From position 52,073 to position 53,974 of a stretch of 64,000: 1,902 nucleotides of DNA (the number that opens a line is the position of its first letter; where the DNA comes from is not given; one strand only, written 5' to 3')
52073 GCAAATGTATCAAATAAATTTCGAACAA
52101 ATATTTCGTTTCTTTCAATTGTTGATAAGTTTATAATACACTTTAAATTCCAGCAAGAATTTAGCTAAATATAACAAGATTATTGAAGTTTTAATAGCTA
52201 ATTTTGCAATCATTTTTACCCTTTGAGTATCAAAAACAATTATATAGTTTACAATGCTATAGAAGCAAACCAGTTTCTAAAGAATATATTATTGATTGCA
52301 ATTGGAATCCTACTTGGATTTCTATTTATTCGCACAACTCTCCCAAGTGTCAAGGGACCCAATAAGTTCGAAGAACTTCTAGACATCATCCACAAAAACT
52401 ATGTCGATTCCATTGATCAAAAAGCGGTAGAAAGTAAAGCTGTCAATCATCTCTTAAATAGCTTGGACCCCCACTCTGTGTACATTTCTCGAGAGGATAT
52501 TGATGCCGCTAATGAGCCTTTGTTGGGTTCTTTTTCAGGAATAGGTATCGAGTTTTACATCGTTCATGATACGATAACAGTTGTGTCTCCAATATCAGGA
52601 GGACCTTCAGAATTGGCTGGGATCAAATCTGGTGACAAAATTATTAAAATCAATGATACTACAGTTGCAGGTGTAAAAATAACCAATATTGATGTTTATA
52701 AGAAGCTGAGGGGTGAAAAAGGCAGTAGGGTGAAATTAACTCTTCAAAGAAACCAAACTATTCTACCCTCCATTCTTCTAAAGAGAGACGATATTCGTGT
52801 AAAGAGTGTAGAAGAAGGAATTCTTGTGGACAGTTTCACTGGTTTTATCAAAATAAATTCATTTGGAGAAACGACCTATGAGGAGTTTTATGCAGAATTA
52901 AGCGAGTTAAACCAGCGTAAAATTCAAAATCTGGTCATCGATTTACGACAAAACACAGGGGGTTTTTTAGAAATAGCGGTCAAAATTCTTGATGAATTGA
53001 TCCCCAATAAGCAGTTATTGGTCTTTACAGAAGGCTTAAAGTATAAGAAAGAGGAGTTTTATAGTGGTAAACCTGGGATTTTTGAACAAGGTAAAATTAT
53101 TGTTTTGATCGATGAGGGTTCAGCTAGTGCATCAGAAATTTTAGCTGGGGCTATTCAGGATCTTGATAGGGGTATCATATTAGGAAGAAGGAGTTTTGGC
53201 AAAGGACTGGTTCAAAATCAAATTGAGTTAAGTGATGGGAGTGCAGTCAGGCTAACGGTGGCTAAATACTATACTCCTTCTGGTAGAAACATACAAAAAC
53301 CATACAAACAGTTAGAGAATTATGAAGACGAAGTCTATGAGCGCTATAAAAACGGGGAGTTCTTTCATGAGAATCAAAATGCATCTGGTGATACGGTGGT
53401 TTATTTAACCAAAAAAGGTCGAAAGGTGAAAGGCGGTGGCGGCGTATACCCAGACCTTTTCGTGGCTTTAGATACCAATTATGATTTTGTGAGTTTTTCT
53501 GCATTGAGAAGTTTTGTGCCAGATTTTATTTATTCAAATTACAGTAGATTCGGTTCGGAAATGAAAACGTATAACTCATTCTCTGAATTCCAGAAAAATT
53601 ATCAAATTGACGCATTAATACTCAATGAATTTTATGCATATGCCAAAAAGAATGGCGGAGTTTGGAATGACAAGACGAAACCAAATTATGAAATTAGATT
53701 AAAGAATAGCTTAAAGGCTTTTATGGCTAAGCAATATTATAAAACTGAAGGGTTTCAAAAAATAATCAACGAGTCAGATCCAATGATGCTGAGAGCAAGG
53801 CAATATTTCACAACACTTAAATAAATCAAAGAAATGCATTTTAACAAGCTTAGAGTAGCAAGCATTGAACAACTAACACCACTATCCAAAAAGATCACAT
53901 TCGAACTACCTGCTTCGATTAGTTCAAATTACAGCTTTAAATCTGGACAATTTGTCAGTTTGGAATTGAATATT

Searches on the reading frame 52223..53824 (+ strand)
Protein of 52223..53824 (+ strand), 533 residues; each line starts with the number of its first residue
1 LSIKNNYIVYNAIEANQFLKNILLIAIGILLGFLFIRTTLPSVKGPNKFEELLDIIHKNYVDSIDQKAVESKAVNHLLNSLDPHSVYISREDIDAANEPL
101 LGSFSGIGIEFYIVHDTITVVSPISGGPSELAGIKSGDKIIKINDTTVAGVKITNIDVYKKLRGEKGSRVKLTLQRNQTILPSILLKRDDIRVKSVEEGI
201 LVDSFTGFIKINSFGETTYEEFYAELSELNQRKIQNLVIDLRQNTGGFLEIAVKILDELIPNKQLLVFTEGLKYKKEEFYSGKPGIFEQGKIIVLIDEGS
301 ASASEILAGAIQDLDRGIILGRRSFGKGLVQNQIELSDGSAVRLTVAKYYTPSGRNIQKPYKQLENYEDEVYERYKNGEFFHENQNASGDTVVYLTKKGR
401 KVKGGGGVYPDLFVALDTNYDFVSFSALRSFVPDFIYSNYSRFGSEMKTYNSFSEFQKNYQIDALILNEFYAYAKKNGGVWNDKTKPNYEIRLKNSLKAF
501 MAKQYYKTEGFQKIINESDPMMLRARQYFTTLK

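Call 70: search_protein_families(library=pfam, proteins=[window:52223-53824:+], max_evalue=0.0001)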
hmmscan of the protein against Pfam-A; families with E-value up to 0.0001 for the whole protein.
window:52223-53824:+ (533 aa): 5 families
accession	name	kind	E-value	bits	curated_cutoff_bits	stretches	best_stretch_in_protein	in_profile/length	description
PF03572.23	Peptidase_S41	-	8.8e-49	165.7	24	1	206-359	2-156/165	Peptidase family S41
PF13180.12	PDZ_2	-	1.6e-10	41.6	27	1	106-179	2-72/80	PDZ domain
PF17820.7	PDZ_6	-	2.3e-09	37.3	27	1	120-176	2-54/54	PDZ domain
PF00595.29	PDZ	-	1.2e-06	29.3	23.2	1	115-174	22-80/81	PDZ domain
PF22694.1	CtpB_N-like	-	8.8e-05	23.3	27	0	47-91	39-84/85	Activating protease CtpB N-terminal domain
